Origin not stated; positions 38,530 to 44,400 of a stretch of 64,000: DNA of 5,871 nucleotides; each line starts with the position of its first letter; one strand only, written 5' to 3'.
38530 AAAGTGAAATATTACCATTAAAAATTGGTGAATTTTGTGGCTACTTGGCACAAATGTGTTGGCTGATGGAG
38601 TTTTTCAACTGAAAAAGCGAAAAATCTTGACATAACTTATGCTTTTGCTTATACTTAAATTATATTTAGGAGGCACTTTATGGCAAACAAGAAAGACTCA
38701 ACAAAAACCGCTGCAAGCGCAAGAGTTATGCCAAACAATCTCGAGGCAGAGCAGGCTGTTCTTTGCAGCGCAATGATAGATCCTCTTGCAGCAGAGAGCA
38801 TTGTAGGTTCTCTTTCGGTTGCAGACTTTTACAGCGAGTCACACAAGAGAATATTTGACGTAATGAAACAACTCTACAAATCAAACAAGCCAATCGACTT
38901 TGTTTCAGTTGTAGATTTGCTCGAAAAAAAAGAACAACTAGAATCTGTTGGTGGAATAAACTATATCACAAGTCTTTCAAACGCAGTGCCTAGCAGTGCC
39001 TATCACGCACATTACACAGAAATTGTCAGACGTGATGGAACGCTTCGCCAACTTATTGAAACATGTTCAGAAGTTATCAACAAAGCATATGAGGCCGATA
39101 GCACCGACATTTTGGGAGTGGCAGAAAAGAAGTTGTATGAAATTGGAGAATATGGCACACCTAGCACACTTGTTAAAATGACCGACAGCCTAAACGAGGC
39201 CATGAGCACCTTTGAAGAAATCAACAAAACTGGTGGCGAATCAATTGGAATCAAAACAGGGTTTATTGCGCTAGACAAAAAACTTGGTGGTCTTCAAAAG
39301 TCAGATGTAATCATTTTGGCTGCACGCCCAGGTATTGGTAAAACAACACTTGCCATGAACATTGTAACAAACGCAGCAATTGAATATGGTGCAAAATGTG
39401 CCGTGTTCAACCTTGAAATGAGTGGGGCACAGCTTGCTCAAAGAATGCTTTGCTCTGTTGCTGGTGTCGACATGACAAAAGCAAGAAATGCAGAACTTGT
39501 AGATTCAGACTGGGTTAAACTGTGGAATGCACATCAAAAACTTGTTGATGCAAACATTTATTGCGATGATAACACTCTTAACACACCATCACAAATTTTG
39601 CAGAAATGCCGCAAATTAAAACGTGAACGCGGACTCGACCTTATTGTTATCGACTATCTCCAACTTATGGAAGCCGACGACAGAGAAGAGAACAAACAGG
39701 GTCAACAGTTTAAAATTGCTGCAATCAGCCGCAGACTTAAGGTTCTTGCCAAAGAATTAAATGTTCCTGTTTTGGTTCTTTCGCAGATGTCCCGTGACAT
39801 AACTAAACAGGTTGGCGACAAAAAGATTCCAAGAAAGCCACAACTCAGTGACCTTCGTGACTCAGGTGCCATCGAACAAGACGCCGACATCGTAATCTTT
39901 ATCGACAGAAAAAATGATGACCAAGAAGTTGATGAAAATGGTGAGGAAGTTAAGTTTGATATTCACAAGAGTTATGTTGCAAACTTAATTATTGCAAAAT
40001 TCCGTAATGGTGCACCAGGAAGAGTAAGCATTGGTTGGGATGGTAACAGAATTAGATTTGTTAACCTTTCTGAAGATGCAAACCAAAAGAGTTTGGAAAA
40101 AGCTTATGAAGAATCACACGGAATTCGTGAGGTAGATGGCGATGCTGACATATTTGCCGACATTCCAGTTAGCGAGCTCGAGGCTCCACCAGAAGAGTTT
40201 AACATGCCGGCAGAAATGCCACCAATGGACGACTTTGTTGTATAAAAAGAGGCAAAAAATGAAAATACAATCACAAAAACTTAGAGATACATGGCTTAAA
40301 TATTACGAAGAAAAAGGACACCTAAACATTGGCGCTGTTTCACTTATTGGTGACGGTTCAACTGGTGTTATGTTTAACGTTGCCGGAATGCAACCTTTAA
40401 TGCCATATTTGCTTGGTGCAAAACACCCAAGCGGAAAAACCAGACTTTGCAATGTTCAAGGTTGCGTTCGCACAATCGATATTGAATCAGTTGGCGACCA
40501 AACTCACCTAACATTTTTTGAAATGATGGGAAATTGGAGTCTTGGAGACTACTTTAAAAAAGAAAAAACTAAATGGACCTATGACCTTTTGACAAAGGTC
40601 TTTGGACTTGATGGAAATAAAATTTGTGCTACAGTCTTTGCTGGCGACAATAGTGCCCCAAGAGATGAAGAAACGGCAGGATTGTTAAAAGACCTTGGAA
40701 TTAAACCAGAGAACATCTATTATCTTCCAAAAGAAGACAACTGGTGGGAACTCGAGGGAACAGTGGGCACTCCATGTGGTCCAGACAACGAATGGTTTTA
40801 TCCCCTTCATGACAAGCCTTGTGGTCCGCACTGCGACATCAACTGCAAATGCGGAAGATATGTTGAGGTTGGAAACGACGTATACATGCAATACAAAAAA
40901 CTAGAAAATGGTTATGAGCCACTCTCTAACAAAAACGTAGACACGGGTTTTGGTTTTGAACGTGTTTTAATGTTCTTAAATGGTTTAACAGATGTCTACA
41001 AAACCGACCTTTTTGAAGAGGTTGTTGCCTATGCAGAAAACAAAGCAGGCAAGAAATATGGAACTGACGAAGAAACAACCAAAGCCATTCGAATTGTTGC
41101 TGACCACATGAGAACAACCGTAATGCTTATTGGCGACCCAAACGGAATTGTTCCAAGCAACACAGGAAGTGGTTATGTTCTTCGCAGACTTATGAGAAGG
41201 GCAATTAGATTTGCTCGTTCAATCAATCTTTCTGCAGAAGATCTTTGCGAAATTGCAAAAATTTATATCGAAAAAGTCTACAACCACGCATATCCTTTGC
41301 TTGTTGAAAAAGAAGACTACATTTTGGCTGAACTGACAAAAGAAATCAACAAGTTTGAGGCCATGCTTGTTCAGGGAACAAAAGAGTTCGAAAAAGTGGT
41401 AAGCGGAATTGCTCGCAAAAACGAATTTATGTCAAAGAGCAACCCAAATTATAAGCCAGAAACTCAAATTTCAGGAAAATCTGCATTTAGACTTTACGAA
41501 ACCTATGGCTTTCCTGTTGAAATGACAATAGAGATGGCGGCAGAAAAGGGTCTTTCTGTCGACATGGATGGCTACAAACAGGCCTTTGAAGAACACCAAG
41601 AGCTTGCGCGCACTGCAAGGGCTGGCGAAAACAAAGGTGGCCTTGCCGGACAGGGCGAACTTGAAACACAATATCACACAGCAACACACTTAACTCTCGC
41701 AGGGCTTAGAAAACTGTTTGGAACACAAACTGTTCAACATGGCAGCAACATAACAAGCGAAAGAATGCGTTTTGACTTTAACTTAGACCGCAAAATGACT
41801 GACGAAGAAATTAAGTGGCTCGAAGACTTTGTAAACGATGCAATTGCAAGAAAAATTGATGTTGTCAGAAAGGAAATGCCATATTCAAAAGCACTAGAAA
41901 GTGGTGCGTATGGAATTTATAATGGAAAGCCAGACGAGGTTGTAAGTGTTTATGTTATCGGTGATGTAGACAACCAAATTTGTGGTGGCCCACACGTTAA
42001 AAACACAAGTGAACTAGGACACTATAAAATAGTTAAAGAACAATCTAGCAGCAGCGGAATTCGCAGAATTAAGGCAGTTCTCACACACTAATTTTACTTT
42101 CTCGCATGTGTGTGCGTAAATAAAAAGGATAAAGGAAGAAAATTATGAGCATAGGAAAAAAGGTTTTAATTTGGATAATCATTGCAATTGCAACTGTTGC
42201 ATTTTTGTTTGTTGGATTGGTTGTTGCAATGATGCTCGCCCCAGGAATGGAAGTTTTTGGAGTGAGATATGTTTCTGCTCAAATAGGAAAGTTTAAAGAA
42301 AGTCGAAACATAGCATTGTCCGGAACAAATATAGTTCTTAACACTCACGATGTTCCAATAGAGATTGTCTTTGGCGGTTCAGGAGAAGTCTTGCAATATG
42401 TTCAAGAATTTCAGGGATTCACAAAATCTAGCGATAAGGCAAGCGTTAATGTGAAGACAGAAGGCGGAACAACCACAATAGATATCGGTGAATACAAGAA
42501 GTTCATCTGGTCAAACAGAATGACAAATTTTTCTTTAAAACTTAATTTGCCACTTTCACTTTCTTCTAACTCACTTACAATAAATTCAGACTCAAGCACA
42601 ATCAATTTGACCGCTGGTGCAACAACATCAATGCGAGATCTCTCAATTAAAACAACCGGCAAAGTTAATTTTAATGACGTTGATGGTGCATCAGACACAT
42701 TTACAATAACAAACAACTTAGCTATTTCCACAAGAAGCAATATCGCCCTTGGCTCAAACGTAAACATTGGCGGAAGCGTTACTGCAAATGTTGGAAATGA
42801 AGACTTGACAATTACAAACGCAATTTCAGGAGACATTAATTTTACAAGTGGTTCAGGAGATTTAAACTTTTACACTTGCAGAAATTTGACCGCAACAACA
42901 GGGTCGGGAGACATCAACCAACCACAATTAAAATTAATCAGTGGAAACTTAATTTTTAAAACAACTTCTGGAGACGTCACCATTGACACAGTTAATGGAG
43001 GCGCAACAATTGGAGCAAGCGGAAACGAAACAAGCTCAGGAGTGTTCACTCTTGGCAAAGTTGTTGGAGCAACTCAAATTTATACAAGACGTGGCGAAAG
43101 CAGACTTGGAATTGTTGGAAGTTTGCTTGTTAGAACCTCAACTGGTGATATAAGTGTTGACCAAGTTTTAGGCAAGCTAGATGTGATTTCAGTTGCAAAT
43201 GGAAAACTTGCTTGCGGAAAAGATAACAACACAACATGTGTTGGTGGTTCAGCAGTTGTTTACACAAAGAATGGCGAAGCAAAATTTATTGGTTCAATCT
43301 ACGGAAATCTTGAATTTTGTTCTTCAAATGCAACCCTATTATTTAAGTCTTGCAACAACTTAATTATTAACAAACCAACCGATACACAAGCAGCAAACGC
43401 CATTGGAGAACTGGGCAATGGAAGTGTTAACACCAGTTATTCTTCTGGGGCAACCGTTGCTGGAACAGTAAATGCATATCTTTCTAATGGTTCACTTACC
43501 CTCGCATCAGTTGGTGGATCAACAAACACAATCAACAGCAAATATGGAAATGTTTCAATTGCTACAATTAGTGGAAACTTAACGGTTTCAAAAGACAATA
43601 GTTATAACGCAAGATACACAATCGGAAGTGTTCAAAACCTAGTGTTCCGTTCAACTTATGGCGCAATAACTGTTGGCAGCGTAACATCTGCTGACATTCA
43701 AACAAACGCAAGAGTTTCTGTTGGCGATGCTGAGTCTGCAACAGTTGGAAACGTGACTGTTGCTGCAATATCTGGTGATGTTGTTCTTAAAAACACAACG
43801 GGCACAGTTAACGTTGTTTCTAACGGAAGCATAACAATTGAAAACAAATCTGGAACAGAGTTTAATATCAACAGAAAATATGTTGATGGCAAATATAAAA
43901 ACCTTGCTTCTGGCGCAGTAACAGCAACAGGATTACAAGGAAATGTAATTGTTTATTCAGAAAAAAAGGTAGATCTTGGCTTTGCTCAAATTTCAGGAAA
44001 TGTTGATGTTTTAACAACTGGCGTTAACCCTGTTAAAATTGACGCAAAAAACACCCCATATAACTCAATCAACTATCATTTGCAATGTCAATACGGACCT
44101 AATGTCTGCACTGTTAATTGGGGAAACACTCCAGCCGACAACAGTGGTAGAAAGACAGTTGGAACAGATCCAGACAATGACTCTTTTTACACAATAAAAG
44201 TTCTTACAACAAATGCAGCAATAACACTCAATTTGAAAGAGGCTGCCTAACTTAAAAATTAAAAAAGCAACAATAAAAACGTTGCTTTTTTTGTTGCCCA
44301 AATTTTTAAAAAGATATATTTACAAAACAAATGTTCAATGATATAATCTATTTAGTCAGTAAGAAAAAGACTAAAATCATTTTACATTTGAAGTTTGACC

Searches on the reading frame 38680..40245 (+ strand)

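Call 5: search_protein_families(library=pfam, proteins=[window:38680-40245:+], max_evalue=0.001)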
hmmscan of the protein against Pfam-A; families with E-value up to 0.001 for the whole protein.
window:38680-40245:+ (521 aa): 6 families
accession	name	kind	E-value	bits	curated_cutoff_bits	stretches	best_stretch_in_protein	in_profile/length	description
PF03796.21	DnaB_C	-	1.5e-85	287.1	27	1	190-462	1-255/255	DnaB-like helicase C terminal domain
PF00772.26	DnaB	-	1.5e-30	105.8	23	1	17-117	2-102/103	DnaB-like helicase N terminal domain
PF13481.12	AAA_25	-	5.7e-13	49.4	27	1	205-370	30-190/195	AAA domain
PF06745.19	ATPase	-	5.7e-09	36.1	26.6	1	191-371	1-165/231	KaiC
PF13479.12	AAA_24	-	1.5e-05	25.4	27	0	210-418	4-175/195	AAA domain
PF20720.3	nSTAND3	-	0.00018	21.6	27.2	1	204-234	13-43/155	Novel STAND NTPase 3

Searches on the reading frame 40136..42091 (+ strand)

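Call 5: search_protein_families(library=pfam, proteins=[window:40136-42091:+], max_evalue=0.001)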
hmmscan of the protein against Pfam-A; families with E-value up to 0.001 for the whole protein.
window:40136-42091:+ (651 aa): 2 families
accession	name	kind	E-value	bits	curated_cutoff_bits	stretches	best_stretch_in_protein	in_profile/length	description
PF01411.24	tRNA-synt_2c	-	3e-109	366.5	30.3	1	49-499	2-436/552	tRNA synthetases class II (A)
PF07973.19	tRNA_SAD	-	6e-15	55.4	24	1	603-645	1-43/44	Threonyl and Alanyl tRNA synthetase second additional domain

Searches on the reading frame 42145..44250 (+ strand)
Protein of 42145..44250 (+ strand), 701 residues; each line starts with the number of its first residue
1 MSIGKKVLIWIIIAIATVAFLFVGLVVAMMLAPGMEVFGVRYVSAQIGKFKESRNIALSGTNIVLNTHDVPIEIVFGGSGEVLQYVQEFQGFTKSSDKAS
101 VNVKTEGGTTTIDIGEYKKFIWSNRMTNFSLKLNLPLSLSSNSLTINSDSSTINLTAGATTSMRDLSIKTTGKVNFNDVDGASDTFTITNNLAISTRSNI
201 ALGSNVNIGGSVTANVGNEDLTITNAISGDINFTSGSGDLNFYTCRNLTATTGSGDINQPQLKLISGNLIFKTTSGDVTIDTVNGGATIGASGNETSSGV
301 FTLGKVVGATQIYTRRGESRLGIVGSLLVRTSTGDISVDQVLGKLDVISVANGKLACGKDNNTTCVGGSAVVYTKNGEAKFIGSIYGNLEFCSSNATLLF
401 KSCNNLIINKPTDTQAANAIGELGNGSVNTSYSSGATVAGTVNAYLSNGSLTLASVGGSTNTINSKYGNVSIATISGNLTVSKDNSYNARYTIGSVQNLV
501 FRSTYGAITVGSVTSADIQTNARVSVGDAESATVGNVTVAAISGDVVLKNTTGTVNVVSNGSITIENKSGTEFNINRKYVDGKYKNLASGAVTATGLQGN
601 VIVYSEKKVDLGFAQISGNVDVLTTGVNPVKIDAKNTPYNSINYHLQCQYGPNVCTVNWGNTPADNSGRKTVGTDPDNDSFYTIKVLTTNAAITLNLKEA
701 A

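Call 5: search_protein_families(library=pfam, proteins=[window:42145-44250:+], max_evalue=0.001)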
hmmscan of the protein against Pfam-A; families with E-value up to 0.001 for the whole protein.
window:42145-44250:+ (701 aa): 1 family
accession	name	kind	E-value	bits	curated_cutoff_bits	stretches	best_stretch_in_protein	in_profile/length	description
PF13349.12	DUF4097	-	4.5e-08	33.2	22.9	1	62-304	3-212/247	Toastrack DUF4097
